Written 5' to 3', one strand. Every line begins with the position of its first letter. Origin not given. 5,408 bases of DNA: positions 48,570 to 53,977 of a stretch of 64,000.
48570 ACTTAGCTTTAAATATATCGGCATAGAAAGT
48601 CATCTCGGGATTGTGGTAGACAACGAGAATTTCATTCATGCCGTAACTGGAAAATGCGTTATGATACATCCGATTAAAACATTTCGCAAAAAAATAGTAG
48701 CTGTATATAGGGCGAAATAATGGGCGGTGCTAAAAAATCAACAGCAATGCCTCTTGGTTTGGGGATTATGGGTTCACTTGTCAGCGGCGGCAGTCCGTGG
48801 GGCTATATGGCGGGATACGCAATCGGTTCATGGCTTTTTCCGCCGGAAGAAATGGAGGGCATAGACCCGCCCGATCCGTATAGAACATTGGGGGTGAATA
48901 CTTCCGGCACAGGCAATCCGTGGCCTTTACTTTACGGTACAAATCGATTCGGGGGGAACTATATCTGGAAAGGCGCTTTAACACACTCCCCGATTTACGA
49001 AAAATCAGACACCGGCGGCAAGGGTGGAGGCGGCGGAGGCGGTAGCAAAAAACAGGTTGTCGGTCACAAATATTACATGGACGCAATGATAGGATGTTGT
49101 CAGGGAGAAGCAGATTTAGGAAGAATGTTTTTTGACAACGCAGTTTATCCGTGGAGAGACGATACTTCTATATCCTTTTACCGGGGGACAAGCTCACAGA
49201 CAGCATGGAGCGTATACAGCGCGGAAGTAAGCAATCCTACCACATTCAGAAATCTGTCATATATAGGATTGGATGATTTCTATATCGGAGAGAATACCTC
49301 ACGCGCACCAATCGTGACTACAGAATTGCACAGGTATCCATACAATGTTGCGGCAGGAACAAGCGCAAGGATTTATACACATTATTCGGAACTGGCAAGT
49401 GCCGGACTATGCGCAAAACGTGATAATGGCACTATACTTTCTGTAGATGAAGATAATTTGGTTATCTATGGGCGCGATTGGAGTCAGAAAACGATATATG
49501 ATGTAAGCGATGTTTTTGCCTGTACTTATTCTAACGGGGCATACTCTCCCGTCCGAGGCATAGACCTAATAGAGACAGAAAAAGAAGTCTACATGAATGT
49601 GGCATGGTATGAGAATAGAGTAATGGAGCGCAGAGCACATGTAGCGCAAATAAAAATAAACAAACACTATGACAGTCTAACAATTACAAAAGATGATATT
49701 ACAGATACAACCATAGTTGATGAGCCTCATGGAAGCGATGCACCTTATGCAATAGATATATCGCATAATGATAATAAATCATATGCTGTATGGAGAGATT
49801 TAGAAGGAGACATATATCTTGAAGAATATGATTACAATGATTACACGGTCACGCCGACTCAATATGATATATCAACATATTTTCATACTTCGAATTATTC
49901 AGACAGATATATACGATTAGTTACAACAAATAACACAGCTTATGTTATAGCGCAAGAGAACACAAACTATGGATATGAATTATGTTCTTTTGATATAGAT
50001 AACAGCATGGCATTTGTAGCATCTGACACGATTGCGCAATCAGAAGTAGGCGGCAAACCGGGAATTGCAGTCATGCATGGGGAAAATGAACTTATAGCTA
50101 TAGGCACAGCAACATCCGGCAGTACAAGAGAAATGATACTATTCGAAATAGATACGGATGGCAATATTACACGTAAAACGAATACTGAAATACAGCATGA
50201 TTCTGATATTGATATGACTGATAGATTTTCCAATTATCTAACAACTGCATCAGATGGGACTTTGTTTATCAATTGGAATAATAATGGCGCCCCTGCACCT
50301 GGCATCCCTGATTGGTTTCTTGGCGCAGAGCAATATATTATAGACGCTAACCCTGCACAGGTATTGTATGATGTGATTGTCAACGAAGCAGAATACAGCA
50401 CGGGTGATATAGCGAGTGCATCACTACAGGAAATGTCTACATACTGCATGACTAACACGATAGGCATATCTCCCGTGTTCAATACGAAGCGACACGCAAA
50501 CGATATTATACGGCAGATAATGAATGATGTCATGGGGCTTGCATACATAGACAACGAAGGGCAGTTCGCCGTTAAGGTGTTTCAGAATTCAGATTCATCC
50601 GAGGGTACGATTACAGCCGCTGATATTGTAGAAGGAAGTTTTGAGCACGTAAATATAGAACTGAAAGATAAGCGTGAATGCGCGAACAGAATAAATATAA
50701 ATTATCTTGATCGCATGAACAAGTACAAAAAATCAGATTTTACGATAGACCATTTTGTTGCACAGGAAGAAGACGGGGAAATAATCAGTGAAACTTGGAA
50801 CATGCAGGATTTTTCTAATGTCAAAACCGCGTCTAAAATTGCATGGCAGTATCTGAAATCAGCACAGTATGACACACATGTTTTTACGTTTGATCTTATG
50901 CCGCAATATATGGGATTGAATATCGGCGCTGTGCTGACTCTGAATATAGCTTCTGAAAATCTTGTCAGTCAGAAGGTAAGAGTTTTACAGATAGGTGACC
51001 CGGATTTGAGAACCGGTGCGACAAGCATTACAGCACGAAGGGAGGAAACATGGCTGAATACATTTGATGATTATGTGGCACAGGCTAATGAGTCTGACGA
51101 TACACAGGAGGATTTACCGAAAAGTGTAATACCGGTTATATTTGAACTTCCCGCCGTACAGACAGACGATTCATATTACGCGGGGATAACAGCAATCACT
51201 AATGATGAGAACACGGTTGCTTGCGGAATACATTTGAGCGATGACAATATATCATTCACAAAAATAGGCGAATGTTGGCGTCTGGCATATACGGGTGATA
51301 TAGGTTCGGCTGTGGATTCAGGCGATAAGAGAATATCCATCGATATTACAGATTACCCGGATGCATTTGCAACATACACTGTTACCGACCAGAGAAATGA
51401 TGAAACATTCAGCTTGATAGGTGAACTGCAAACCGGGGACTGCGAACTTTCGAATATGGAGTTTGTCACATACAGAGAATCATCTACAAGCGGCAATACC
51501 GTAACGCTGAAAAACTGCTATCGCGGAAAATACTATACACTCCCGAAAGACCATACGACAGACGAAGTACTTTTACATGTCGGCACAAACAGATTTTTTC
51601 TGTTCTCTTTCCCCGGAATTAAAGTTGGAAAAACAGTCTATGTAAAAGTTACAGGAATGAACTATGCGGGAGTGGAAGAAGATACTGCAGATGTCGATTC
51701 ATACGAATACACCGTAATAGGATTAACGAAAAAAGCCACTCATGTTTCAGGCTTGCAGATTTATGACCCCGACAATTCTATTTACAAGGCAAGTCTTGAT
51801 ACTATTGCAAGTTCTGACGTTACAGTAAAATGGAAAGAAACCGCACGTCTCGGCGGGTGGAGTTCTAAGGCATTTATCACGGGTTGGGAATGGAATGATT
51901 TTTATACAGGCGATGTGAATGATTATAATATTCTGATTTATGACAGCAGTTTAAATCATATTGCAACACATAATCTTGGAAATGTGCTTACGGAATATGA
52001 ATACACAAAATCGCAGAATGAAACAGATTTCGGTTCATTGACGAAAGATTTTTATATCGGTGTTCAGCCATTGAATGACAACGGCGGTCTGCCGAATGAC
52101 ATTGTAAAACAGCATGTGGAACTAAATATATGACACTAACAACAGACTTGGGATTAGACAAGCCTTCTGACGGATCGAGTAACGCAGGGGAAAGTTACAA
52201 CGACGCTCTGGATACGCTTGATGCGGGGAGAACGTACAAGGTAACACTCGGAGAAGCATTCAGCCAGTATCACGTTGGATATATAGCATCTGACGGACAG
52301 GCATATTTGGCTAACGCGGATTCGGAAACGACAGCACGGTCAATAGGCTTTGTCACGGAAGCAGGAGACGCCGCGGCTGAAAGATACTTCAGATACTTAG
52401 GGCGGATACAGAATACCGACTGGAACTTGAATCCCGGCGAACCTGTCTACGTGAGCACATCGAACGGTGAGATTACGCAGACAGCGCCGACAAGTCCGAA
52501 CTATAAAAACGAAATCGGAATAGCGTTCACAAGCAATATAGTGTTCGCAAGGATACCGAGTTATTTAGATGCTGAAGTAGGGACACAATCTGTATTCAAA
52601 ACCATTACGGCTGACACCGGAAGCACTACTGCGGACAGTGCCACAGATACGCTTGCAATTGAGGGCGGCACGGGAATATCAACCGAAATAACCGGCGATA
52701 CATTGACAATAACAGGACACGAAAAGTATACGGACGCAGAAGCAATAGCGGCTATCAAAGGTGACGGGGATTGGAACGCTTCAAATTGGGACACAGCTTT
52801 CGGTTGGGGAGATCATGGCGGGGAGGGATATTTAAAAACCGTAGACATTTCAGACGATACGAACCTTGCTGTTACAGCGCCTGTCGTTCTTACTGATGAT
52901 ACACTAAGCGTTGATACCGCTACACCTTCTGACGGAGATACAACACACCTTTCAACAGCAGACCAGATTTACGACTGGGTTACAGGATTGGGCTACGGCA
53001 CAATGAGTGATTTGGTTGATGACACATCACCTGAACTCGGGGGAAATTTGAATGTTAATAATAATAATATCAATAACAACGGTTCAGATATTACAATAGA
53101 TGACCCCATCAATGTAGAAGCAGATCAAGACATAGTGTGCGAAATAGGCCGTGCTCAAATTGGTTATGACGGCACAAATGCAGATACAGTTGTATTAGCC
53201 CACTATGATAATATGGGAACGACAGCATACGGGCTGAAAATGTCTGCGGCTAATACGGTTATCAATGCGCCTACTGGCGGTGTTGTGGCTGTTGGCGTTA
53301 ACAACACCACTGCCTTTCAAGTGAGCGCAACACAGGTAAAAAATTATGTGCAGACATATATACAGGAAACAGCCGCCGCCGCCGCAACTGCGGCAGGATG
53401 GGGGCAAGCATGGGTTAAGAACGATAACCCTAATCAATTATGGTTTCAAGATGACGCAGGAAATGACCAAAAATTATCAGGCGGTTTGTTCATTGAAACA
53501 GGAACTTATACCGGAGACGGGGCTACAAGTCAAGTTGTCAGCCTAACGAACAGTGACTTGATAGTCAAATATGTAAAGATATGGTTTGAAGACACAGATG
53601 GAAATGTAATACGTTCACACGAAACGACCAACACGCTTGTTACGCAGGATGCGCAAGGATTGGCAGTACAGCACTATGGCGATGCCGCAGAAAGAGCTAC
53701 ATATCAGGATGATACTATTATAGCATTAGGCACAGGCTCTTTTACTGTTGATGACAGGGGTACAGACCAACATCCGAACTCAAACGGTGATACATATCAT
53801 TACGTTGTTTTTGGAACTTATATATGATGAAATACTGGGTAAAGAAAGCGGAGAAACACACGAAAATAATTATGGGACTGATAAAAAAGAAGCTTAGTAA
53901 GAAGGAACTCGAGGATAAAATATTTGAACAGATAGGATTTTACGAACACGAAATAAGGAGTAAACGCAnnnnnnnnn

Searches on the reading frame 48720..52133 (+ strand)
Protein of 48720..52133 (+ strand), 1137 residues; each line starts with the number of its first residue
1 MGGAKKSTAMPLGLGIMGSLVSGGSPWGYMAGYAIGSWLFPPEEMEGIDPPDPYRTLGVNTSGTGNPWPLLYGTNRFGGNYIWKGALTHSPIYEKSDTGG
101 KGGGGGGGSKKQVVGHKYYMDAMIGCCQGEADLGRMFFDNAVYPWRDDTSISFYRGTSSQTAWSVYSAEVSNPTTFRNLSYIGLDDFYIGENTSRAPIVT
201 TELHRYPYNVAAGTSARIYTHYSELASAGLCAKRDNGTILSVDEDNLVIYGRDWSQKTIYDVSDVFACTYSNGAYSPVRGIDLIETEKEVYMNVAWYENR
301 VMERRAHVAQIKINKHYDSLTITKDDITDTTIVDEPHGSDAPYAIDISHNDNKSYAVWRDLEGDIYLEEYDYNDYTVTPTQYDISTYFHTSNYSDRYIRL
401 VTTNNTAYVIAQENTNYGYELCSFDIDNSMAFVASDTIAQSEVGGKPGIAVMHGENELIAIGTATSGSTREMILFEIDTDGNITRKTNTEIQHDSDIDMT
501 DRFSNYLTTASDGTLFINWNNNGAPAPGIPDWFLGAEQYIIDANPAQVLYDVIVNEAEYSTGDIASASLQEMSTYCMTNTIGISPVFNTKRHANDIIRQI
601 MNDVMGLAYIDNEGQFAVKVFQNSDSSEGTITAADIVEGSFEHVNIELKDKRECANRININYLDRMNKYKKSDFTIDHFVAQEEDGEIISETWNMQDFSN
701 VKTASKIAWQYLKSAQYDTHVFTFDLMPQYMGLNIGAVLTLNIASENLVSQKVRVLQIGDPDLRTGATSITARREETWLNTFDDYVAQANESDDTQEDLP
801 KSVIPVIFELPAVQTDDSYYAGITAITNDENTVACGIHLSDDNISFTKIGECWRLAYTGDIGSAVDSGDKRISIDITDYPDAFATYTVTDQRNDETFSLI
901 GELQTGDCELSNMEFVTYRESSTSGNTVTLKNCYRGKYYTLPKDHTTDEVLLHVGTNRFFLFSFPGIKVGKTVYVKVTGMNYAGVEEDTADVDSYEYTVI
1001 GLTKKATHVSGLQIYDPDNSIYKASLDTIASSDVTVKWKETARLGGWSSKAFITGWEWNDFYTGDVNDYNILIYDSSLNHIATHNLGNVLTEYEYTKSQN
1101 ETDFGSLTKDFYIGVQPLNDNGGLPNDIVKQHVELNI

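Call 16: search_protein_families(library=pfam, proteins=[window:48720-52133:+], max_evalue=0.001)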
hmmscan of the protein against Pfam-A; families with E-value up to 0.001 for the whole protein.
window:48720-52133:+ (1137 aa): 1 family
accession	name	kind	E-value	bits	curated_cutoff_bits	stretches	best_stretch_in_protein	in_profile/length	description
PF13550.12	Phage-tail_3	-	1.1e-10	42.1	23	1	621-758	31-162/164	Putative phage tail protein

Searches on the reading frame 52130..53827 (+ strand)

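Call 16: search_protein_families(library=pfam, proteins=[window:52130-53827:+], max_evalue=0.001)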
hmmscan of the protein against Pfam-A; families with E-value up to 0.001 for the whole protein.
window:52130-53827:+ (565 aa): 0 families

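Call 81: search_protein_families(library=phrogs, proteins=[window:52130-53827:+], max_evalue=0.01)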
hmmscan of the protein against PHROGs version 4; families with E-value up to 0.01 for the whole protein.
window:52130-53827:+ (565 aa): 1 family
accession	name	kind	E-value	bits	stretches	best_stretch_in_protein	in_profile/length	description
phrog_677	-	tail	3.9e-13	50.6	1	146-198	214-266/412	baseplate wedge tail fiber protein connector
